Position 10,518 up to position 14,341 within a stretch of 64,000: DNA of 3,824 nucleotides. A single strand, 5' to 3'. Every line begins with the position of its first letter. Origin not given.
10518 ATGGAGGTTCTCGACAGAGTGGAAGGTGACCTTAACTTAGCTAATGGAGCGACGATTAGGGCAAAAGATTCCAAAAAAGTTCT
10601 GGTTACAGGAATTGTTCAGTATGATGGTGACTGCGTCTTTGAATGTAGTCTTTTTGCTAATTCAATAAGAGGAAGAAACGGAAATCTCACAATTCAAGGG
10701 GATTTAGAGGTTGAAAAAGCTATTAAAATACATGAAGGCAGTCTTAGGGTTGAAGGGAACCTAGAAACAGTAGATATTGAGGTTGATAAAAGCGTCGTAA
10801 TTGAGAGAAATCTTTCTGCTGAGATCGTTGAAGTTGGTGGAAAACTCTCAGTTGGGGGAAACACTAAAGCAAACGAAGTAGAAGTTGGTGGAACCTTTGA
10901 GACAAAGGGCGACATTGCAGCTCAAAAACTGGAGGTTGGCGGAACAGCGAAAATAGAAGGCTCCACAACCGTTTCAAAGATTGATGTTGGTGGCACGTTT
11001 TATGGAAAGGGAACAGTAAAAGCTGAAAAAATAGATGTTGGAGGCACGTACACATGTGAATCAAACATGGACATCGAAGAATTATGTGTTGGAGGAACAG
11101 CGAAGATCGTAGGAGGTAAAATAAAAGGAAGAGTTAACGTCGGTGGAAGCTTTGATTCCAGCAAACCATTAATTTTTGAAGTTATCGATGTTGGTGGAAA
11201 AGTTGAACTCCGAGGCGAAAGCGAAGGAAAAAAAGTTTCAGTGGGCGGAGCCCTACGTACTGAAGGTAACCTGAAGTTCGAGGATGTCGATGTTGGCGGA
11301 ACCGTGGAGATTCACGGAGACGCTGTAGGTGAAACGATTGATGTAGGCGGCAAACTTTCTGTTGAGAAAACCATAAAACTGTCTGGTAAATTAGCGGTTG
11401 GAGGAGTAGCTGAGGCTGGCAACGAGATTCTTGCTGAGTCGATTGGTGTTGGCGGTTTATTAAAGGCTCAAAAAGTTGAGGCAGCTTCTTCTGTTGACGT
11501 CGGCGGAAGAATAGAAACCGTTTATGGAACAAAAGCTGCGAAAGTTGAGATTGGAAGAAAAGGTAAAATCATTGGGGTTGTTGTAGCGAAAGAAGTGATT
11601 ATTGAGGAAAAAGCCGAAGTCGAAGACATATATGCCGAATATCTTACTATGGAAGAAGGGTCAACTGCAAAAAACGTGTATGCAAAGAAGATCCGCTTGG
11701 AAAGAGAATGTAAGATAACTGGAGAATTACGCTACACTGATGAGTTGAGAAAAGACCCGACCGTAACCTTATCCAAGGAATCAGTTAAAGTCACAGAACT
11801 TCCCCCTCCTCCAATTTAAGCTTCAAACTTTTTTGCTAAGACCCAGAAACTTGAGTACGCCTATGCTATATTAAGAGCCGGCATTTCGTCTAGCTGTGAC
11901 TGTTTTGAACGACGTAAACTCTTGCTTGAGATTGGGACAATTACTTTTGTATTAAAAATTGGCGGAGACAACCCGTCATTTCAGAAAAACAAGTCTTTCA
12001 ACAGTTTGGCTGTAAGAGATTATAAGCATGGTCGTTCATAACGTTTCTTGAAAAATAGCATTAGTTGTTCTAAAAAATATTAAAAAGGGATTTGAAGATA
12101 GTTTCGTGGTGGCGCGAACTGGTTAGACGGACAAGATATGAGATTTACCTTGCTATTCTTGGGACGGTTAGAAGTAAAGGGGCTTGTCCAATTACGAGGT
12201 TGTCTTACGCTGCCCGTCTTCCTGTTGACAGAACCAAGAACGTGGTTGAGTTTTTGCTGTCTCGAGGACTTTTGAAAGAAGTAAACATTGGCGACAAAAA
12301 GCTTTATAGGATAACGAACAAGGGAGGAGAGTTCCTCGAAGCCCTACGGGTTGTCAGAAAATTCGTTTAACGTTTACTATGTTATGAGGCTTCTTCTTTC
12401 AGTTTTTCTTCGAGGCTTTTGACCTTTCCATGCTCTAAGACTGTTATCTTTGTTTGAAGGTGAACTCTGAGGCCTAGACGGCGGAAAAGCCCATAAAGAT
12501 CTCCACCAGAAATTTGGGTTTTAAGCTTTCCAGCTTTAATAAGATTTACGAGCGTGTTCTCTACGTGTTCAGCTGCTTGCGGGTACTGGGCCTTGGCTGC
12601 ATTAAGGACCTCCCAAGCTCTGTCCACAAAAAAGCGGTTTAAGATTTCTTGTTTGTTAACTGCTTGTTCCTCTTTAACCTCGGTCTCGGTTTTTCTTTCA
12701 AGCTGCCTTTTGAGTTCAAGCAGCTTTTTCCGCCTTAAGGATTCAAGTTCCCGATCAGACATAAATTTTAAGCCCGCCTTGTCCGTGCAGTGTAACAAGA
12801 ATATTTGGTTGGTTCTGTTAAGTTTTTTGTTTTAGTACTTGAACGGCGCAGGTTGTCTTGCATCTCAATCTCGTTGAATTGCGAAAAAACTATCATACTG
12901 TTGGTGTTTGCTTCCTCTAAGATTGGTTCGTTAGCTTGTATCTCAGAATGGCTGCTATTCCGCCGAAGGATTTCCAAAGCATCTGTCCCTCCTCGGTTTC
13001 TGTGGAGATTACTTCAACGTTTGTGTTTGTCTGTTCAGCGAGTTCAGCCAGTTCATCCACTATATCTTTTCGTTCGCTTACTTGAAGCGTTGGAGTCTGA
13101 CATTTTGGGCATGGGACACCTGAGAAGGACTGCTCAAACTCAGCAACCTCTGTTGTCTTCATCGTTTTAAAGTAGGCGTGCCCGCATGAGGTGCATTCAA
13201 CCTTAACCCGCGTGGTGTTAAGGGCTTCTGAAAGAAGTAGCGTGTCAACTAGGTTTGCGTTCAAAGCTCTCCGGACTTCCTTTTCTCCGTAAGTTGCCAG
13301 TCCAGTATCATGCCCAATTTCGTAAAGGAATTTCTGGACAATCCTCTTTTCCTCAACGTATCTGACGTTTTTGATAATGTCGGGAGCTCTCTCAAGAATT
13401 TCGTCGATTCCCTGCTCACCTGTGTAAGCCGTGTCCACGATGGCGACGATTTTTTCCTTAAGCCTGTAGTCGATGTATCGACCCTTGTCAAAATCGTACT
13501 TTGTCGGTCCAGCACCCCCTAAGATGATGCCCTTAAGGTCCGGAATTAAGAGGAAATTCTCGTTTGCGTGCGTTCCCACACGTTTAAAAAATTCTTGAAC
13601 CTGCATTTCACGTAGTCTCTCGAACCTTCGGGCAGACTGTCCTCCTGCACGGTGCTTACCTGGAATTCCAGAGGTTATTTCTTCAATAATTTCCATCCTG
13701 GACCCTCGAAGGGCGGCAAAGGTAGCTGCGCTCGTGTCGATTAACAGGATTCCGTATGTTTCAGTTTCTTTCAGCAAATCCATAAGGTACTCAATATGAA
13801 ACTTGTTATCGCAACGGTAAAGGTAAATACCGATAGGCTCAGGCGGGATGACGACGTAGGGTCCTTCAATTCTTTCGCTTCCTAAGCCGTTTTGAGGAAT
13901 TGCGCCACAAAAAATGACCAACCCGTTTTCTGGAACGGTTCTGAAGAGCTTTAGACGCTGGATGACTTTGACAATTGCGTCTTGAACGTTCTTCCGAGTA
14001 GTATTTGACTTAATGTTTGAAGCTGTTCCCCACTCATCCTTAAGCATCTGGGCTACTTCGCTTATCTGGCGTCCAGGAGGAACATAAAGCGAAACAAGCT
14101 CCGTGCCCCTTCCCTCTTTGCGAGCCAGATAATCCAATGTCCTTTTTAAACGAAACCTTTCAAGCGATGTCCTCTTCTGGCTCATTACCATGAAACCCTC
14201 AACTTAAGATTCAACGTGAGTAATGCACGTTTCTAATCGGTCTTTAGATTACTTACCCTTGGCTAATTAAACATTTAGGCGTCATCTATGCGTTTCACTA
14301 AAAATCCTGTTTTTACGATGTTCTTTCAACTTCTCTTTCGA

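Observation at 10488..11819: Unusually long bactofilin-like beta-helix with an almost perfectly regular 17-residue VGG period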

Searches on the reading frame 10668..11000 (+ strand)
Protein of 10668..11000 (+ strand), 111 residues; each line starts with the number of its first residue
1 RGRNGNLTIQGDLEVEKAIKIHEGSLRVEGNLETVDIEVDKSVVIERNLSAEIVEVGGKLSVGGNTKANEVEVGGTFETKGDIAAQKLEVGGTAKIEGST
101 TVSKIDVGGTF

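Call 48: search_solved_structures(query=window:10668-11000:+, max_evalue=10, show_alignments=3)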
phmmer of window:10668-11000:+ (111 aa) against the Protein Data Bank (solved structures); distinct sequences matched with E-value up to 10: 3.
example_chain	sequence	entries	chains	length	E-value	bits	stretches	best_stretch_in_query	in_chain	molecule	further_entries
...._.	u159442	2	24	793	0.1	16.5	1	25-78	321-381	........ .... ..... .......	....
2n3d_A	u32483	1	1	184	0.12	16.3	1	8-89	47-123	Bactofilin A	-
3pwx_A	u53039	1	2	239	0.71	13.7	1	9-63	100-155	Putative flagellar hook-associated protein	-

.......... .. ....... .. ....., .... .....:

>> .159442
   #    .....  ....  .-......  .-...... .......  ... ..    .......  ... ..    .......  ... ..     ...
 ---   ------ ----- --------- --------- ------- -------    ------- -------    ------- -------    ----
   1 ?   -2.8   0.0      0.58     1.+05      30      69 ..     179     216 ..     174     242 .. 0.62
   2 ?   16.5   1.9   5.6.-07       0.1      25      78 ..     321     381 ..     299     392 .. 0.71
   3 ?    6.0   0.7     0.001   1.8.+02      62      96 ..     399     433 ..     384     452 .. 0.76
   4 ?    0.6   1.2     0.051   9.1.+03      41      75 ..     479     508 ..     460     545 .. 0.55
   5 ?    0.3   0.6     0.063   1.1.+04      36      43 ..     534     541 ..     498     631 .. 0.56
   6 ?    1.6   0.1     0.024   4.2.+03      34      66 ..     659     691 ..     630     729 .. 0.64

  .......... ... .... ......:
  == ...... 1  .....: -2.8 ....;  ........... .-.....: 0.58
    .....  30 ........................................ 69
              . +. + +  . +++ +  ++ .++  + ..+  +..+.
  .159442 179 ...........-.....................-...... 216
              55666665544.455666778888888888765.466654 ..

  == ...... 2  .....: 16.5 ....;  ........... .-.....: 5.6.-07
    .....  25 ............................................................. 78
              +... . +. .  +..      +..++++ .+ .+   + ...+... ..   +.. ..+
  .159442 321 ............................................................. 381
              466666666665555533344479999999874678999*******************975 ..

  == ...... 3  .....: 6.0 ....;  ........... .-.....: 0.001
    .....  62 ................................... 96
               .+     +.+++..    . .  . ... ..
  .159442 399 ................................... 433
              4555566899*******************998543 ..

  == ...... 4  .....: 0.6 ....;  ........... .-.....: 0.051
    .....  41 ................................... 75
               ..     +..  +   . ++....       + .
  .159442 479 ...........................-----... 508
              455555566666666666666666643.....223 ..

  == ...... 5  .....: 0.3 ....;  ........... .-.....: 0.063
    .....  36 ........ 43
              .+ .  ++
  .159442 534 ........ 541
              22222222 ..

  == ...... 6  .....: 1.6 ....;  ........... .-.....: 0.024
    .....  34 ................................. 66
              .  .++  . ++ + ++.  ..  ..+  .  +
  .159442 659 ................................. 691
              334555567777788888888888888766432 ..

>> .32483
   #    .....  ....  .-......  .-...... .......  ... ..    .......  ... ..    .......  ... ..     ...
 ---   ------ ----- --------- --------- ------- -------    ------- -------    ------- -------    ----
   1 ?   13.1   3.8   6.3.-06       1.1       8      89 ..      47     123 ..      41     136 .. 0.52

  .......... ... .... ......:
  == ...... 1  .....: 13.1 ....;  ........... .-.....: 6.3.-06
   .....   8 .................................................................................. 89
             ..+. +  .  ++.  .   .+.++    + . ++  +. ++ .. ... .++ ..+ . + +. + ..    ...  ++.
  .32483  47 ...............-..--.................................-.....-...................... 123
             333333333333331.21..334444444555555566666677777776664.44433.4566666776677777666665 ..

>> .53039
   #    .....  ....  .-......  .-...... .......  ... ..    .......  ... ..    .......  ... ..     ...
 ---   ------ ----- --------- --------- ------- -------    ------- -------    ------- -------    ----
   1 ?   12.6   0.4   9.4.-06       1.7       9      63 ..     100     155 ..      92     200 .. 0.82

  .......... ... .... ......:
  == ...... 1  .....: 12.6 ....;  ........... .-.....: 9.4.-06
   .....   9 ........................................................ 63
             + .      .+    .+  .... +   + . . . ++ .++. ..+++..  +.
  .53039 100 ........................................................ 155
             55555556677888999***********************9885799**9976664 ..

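Call 53: search_protein_families(library=pfam, proteins=[window:10668-11000:+], max_evalue=0.01)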
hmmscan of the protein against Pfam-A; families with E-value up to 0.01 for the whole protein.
window:10668-11000:+ (111 aa): 1 family
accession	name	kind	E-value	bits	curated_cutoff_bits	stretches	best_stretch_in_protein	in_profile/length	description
PF04519.19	Bactofilin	-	1.1e-08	35.7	27.9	1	6-100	6-97/98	Polymer-forming cytoskeletal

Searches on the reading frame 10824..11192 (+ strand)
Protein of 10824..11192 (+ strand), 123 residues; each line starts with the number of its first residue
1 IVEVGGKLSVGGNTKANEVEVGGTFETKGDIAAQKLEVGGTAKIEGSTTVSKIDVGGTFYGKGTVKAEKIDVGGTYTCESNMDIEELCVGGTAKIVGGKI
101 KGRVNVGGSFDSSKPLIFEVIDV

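Call 44: predict_structure(alignment_id=A3)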
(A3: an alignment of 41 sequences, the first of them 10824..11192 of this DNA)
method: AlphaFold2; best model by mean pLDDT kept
length: 123 residues; sequences in the alignment: 41
mean_pLDDT: 97.3   pTM: 0.88
mean pLDDT of the five models: 97.3, 97.2, 97.0, 96.6, 95.9
residues with pLDDT >= 90: 121; 70-90: 2; 50-70: 0; < 50: 0
segments of 3 or more residues with pLDDT < 50: none
pLDDT, mean of each block of 10 residues (from residue 1): 93 97 98 98 98 98 98 98 98 98 98 97 96
secondary structure, 60 per line:
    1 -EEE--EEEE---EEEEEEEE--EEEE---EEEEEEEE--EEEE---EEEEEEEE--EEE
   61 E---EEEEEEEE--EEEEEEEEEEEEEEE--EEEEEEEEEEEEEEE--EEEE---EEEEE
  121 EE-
elements in order: E2-4 E7-10 E14-21 E24-27 E31-38 E41-44 E48-55 E58-61 E65-72 E75-89 E92-106 E109-112 E116-122

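Call 46: fold_search(model_id=the predicted structure, library=pdb)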
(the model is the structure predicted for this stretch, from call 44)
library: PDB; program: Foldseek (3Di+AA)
matches with E <= 10: 213; with E <= 0.001: 0
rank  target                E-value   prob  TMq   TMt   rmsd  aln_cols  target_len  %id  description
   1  6n2b_A                1.3e-01  0.44  0.37  0.15  11.1       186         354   12  The Crystal Structure of Caldicellulosiruptor kristjanssonii Tapirin C-terminal domain (released 2018-12-19)
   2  8enq_A                1.5e-01  0.03  0.11  0.11  13.2       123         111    8  E. coli CsgA fibril (218-pixel box size) (released 2023-10-04)
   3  2n3d_MODEL_1_A        2.5e-01  0.75  0.45  0.52   7.4       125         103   18  Atomic structure of the cytoskeletal bactofilin BacA revealed by solid-state NMR (released 2015-12-16)
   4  6rib_A                2.8e-01  0.09  0.21  0.24  10.6       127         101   16  Cryo-EM reconstruction of Thermus thermophilus bactofilin double helical filaments (released 2019-07-17)
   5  5b5h                  3.0e-01  0.11  0.26  0.17  10.5       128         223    8  Hydrophobic ice-binding site confer hyperactivity on antifreeze protein from a snow mold fungus (released 2016-09-28)
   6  4w8r                  3.2e-01  0.47  0.45  0.28   7.5       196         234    8  Crystal structure of hemolysin A Y134F from P. mirabilis at 1.5 Angstroms resolution (released 2015-10-07)
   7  4w8s                  4.0e-01  0.30  0.40  0.25   8.3       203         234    7  Crystal structure of truncated hemolysin A Q125S/Y134S from P. mirabilis at 1.5 Angstroms resolution (released 2015-10-07)
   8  3d98                  4.0e-01  0.04  0.16  0.09  11.8       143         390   12  Crystal structure of GlmU from Mycobacterium tuberculosis, ligand-free form (released 2009-03-10)
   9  7ehk                  4.2e-01  0.15  0.33  0.22  10.1       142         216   10  Crystal structure of C107S mutant of FfIBP (released 2022-03-02)
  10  4nu3_A                4.5e-01  0.18  0.35  0.22   9.5       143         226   10  Crystal structure of mFfIBP, a capping head region swapped mutant of ice-binding protein (released 2014-04-16)
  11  5keh                  5.0e-01  0.35  0.47  0.27  10.0       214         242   10  Truncated hemolysin A from P. mirabilis at 2.0 Angstroms resolution crystallized in a high salt condition (released 2017-03-22)
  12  3wp9                  5.3e-01  0.15  0.31  0.19  10.7       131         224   10  Crystal structure of antifreeze protein from an Antarctic sea ice bacterium Colwellia sp. (released 2014-07-02)
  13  4nu3_B                6.0e-01  0.20  0.38  0.24   7.7       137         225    9  Crystal structure of mFfIBP, a capping head region swapped mutant of ice-binding protein (released 2014-04-16)
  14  8j9h_G1               6.0e-01  0.08  0.20  0.10  11.5       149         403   10  Cryo-EM structure of Euglena gracilis respiratory complex I, deactive state (released 2024-02-28)
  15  7o9q_B                7.1e-01  0.09  0.28  0.16   8.7       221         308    9  Crystal structure of the Awp1 (adhesin-like wall protein 1) A-domain from Candida glabrata (released 2021-12-15)
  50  6ria_1                1.6e+00  0.09  0.29  0.38   9.1       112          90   14  Bactofilin from Thermus thermophilus, F105R mutant crystal structure (released 2019-07-17)
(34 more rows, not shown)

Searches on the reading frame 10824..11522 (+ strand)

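Call 53: search_protein_families(library=pfam, proteins=[window:10824-11522:+], max_evalue=0.01)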
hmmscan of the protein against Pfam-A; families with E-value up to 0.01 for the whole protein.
window:10824-11522:+ (233 aa): 1 family
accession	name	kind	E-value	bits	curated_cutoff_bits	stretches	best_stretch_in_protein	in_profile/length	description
PF04519.19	Bactofilin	-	8.4e-06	26.4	27.9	1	3-57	36-91/98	Polymer-forming cytoskeletal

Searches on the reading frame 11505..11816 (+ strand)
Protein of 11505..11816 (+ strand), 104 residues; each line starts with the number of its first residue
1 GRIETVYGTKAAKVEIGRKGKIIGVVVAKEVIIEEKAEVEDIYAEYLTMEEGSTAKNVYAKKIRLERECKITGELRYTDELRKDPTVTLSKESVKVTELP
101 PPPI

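Call 53: search_protein_families(library=pfam, proteins=[window:11505-11816:+], max_evalue=0.01)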
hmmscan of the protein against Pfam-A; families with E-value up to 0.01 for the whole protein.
window:11505-11816:+ (104 aa): 1 family
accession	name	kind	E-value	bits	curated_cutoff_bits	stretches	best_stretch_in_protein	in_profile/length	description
PF04519.19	Bactofilin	-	5.1e-05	23.9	27.9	1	11-78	14-83/98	Polymer-forming cytoskeletal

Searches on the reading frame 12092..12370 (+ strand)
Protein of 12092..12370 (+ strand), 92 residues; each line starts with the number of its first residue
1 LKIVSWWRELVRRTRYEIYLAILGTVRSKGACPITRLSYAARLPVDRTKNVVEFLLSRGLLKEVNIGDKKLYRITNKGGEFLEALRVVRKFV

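Call 12: search_protein_families(library=pfam, proteins=[window:12092-12370:+], max_evalue=0.001)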
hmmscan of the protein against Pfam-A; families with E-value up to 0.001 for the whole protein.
window:12092-12370:+ (92 aa): 1 family
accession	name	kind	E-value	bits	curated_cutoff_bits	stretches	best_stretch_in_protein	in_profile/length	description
PF14947.12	HTH_45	-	3.4e-14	53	25.5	1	12-90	1-74/77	Winged helix-turn-helix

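Call 21: search_solved_structures(query=window:12092-12370:+, max_evalue=1)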
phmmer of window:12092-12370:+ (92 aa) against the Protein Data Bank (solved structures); distinct sequences matched with E-value up to 1: 6.
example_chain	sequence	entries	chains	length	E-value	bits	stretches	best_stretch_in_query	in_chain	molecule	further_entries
1r7j_A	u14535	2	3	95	0.0024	21.8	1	12-87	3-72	Conserved hypothetical protein Sso10a | Sso10a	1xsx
4hw0_A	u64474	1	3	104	0.028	18.5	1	13-79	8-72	DNA-binding protein Sso10a-2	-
3ohu_A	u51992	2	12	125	0.11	16.5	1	6-68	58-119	Transcription regulator protein BACH2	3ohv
4rs8_A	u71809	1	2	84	0.34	15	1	30-91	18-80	AspA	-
5k1y_C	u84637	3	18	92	0.4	14.8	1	29-91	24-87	AspA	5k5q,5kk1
5k5o_A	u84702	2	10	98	0.49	14.5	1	29-91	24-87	AspA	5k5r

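Call 63: search_protein_families(library=padloc, proteins=[window:12092-12370:+], max_evalue=0.01)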
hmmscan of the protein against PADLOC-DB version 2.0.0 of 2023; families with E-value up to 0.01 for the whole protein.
window:12092-12370:+ (92 aa): 3 families
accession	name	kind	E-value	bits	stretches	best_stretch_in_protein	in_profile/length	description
PDLC03869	LmuC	-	0.00021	19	1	46-85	90-129/168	-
PDLC03871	LmuC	-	0.0016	16.5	1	52-85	79-112/156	-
PDLC01875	CARF3--CARF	-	0.0096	13.7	0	17-79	146-208/219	-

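Call 64: search_protein_families(library=phrogs, proteins=[window:12092-12370:+], max_evalue=0.01)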
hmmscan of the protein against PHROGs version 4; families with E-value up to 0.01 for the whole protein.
window:12092-12370:+ (92 aa): 2 families
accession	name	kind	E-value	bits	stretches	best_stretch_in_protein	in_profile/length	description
phrog_35756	-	unknown function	2.7e-05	25.1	1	12-87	18-87/144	-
phrog_11046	-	transcription regulation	0.0073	17.1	1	22-86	14-81/94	transcriptional regulator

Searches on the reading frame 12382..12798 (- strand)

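Call 12: search_protein_families(library=pfam, proteins=[window:12382-12798:-], max_evalue=0.001)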
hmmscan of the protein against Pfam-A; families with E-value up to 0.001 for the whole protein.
window:12382-12798:- (138 aa): 1 family
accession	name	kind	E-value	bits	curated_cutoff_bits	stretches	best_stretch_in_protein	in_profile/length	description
PF01984.25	dsDNA_bind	-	1.2e-14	54.8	26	1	21-120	1-103/106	Double-stranded DNA-binding domain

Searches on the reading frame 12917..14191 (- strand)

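Call 12: search_protein_families(library=pfam, proteins=[window:12917-14191:-], max_evalue=0.001)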
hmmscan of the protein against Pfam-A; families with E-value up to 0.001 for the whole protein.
window:12917-14191:- (424 aa): 5 families
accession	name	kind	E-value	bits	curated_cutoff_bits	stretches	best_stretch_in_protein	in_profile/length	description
PF03464.20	eRF1_2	-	1.8e-38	132.3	27.1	1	146-274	2-132/133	eRF1 domain 2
PF03465.20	eRF1_3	-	3.8e-29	101.7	25.8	1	278-420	1-106/106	eRF1 domain 3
PF03463.20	eRF1_1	-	2.4e-17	63.5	23.8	1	24-139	7-122/123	eRF1 domain 1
PF18854.6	baeRF_family10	-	1.8e-11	44.9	27.1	1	132-234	2-107/143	Bacterial archaeo-eukaryotic release factor family 10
PF18859.6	acVLRF1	-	2.5e-08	34.6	27.1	1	146-226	3-81/130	Actinobacteria/chloroflexi VLRF1 release factor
